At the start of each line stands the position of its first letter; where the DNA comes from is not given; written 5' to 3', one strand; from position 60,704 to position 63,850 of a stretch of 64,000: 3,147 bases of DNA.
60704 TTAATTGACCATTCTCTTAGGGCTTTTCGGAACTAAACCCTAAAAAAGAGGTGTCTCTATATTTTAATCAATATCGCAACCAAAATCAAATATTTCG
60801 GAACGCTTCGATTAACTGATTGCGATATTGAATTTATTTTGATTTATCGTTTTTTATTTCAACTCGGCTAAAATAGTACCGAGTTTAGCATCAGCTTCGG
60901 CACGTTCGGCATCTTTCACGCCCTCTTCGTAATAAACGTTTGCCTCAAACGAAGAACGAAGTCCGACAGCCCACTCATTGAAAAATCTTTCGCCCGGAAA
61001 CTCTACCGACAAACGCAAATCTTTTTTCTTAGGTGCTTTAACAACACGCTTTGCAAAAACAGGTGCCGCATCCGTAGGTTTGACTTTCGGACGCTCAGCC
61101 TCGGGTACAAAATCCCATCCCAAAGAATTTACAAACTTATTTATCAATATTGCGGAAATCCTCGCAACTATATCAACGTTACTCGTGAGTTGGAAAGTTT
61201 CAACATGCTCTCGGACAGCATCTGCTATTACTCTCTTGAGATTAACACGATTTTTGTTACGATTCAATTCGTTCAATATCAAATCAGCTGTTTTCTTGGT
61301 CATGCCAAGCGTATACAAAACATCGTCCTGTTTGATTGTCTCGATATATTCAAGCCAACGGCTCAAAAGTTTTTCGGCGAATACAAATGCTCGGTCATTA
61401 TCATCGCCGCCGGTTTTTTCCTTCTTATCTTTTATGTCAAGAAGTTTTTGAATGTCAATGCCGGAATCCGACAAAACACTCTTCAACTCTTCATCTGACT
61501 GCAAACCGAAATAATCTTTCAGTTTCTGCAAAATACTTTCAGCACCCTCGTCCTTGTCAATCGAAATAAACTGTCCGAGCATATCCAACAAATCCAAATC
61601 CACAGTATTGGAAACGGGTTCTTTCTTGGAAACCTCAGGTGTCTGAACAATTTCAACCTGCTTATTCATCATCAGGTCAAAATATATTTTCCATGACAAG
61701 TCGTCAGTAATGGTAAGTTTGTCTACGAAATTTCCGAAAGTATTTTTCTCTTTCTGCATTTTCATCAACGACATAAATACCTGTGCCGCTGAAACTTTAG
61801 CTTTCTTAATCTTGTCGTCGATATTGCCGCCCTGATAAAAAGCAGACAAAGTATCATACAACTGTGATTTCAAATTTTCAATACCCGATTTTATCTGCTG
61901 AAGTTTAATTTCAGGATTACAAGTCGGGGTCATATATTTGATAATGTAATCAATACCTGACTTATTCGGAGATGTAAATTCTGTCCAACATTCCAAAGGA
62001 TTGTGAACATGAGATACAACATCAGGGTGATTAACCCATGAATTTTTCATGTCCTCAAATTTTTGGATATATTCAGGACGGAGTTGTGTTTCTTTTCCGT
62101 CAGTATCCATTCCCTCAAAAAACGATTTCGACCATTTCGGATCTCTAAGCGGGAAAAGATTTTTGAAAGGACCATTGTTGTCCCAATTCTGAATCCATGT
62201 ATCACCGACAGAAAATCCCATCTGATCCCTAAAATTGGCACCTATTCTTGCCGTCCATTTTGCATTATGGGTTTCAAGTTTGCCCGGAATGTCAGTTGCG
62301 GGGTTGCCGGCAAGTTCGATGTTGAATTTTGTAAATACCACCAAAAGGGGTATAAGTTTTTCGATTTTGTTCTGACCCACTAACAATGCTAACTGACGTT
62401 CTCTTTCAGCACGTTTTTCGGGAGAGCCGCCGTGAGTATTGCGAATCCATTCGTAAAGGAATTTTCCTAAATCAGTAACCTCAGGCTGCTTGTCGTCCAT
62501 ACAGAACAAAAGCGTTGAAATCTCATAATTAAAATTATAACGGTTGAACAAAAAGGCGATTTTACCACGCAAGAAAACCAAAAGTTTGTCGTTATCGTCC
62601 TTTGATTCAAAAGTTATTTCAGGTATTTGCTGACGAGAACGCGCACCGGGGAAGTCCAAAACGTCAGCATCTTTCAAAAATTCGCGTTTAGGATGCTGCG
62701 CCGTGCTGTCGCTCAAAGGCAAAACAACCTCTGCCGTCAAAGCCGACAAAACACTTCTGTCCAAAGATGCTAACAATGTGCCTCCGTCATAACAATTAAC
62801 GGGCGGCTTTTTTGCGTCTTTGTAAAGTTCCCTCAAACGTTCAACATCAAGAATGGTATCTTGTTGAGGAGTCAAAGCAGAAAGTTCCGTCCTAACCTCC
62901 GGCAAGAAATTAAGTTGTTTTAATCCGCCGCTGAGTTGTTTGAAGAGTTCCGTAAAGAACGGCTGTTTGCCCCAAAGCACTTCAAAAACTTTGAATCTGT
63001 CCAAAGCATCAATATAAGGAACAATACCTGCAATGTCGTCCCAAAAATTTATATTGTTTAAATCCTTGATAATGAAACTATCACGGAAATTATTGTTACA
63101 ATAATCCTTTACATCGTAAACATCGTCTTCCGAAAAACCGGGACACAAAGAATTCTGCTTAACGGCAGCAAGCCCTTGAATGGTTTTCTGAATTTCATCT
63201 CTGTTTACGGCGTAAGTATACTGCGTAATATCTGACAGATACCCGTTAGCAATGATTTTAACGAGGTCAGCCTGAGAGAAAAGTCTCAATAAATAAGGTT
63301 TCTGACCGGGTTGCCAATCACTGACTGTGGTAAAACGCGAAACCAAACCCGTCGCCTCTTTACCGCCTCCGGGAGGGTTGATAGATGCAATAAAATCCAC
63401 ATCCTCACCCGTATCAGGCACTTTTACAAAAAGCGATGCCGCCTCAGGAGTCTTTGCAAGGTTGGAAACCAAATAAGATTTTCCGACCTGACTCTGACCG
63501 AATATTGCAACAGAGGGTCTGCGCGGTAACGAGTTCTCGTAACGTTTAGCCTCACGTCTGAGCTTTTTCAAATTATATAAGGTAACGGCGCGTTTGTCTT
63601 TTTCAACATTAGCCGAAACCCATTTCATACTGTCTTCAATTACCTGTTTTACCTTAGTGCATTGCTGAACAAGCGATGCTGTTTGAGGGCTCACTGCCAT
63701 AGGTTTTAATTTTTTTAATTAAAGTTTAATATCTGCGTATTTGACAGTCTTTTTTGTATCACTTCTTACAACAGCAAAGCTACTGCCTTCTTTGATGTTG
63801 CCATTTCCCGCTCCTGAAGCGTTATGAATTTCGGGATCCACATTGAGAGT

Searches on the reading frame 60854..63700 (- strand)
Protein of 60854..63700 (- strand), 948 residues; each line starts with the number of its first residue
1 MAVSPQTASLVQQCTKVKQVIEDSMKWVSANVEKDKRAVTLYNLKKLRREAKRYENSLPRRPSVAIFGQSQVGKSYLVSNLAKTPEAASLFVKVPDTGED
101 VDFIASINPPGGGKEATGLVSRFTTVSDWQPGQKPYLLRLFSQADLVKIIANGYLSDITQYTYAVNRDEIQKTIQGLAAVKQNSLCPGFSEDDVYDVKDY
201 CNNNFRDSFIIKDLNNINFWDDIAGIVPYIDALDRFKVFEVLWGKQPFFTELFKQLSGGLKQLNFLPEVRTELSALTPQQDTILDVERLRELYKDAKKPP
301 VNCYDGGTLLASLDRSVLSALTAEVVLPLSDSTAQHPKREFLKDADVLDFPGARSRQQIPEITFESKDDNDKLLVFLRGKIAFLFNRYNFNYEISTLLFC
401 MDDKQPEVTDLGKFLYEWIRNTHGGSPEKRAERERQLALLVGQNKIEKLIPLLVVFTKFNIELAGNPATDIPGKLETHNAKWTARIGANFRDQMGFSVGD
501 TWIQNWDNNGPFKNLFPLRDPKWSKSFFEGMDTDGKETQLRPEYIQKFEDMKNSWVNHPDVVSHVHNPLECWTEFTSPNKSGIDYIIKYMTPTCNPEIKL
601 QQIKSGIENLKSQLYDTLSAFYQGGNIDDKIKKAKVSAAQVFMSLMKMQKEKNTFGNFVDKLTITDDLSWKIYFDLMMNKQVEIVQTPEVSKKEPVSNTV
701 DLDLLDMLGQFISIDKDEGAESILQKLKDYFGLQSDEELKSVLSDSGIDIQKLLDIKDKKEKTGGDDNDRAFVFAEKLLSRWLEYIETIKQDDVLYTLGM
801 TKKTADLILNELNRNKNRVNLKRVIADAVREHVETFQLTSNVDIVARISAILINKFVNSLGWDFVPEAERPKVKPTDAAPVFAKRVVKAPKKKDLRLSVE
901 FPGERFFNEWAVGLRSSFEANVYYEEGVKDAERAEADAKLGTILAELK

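Call 6: search_protein_families(library=ncbifam, proteins=[window:60854-63700:-], max_evalue=0.01)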
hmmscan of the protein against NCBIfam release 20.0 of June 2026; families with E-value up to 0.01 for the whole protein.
window:60854-63700:- (948 aa): 1 family
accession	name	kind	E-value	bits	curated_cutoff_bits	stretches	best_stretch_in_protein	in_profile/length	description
NF049994.1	slr1306_fam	domain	0.0077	14.9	490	0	11-86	60-133/470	slr1306 family protein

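Call 7: search_protein_families(library=pfam, proteins=[window:60854-63700:-], max_evalue=0.01)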
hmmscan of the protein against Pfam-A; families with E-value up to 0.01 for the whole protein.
window:60854-63700:- (948 aa): 1 family
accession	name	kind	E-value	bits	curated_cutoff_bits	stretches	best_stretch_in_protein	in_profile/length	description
PF10139.14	Virul_Fac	-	4.3e-162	541.9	28.1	1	31-944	14-878/878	Putative bacterial virulence factor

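Call 27: find_encoding_contigs(protein=window:60854-63700:-, flank=10000, max_places=6)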
Protein window:60854-63700:- (948 aa): 5 contigs read that carry it; 4 places shown.
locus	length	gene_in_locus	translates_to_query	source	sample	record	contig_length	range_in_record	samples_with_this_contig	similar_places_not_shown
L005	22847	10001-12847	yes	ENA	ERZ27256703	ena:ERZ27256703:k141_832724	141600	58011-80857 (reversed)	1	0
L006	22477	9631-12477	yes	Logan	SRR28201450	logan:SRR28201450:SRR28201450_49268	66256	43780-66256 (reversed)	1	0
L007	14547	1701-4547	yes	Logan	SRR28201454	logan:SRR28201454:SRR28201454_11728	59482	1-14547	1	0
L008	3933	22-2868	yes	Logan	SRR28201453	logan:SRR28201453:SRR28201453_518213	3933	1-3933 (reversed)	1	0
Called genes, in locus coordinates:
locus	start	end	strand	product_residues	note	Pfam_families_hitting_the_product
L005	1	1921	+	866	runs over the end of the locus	PF01624:MutS_I, PF05188:MutS_II, PF05192:MutS_III, PF05190:MutS_IV, PF00488:MutS_V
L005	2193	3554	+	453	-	PF05697:Trigger_N, PF28537:FKBP-like_TF, PF05698:Trigger_C (weak), PF28539:TF_C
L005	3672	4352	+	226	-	PF00574:CLP_protease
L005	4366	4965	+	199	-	PF00574:CLP_protease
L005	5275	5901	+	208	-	-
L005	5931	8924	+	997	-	PF07520:SrfB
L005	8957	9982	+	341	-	-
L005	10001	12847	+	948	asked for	PF10139:Virul_Fac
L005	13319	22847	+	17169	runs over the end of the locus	-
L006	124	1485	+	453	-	PF05697:Trigger_N, PF28537:FKBP-like_TF, PF05698:Trigger_C (weak), PF28539:TF_C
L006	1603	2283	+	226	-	PF00574:CLP_protease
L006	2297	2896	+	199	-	PF00574:CLP_protease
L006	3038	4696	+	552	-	PF07523:Big_3 (faint), PF03382:DUF285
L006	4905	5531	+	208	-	-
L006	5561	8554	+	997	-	PF07520:SrfB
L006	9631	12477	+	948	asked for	PF10139:Virul_Fac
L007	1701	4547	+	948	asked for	PF10139:Virul_Fac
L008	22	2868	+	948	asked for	PF10139:Virul_Fac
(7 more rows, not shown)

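Call 28: find_related_loci(query=window:60854-63700:-, collection=genome_contigs, flank=10000)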
Query window:60854-63700:- (948 aa) in genome_contigs; peptide patterns used: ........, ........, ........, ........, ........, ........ (x = any residue, [..] = any of these).
42 stretches matched a pattern; 29 encode a relative of the query (tblastn E <= 1e-3); 24 distinct loci.
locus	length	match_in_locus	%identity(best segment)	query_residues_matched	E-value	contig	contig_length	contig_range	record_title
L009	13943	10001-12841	89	1-948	0e+0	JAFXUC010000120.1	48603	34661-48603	MAG: Bacteroidales bacterium isolate RGIG6747 Sheep_Rumen-3__c1448513, whole genome shotgun sequence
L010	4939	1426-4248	85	7-948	0e+0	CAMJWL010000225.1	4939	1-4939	MAG: uncultured Bacteroidales bacterium isolate SRR12081303_bin.90_metaWRAP_v1.3_MAG genome assembly, contig: ERZ1228976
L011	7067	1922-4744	83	7-948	0e+0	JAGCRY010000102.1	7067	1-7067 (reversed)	MAG: Bacteroidales bacterium isolate RGIG10068 Yak_Rumen-1__c1115805, whole genome shotgun sequence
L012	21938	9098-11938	79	1-948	0e+0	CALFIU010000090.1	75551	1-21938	MAG TPA_asm: uncultured Bacteroidales bacterium isolate ERR1278074_bin.74_CONCOCT_v1.1_MAG genome assembly, contig: ERZ8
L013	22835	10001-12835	79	1-948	0e+0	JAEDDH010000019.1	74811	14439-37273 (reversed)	MAG: Bacteroidales bacterium isolate MAG027 NODE_149_length_74811_cov_18.283469, whole genome shotgun sequence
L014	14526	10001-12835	79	1-948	0e+0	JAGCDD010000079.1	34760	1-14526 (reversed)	MAG: Bacteroidales bacterium isolate RGIG9683 Yak_Omasum-2__c180888, whole genome shotgun sequence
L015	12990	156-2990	79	1-948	0e+0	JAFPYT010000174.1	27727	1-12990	MAG: Bacteroidales bacterium isolate RGIG1597 Goat_Abomasum.Co__c1150278, whole genome shotgun sequence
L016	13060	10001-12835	79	1-948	0e+0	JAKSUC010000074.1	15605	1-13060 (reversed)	MAG: Bacteroidales bacterium isolate Horse_feces323 MAG323_74, whole genome shotgun sequence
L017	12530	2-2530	79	103-948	0e+0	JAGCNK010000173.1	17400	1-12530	MAG: Bacteroidales bacterium isolate RGIG9950 Yak_Reticulum-1__c1097254, whole genome shotgun sequence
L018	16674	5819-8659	87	1-948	0e+0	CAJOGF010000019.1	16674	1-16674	uncultured Bacteroidales bacterium isolate Red_deer_3_mag_163 genome assembly, contig: scaffold_3915, whole genome shotg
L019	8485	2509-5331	68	6-948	0e+0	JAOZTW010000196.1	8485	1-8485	MAG: Bacteroidales bacterium isolate GMC8.concoct.158 GMC8_9105_length_8485_cov_11.988375, whole genome shotgun sequence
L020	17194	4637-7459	67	6-948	0e+0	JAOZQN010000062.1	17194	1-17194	MAG: Bacteroidales bacterium isolate GMC5.concoct.141 GMC5_845_length_17194_cov_11.972110, whole genome shotgun sequence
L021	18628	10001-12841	88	1-948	0e+0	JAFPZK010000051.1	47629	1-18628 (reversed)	MAG: Bacteroidales bacterium isolate RGIG1614 Goat_Abomasum.Co__c1595489, whole genome shotgun sequence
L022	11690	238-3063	66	6-948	0e+0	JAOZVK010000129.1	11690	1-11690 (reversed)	MAG: Bacteroidales bacterium isolate GMC9.metabat2.98 GMC9_2161_length_11690_cov_24.641169, whole genome shotgun sequenc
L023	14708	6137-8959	84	7-948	0e+0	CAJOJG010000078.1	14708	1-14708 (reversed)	uncultured Bacteroidales bacterium isolate Red_deer_4_mag_215 genome assembly, contig: scaffold_6590, whole genome shotg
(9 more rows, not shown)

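Call 68: search_protein_families(library=pfam, proteins=[L005:5275-5901:+, L005:8957-9982:+], max_evalue=0.01)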
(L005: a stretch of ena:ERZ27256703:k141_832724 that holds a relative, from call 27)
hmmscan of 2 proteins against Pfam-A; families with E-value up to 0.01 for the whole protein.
L005:5275-5901:+ (208 aa): 0 families

L005:8957-9982:+ (341 aa): 1 family
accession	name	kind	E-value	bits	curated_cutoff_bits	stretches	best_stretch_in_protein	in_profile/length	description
PF09728.14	Taxilin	-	0.0083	15.8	30.3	0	115-212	110-205/302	Myosin-like coiled-coil protein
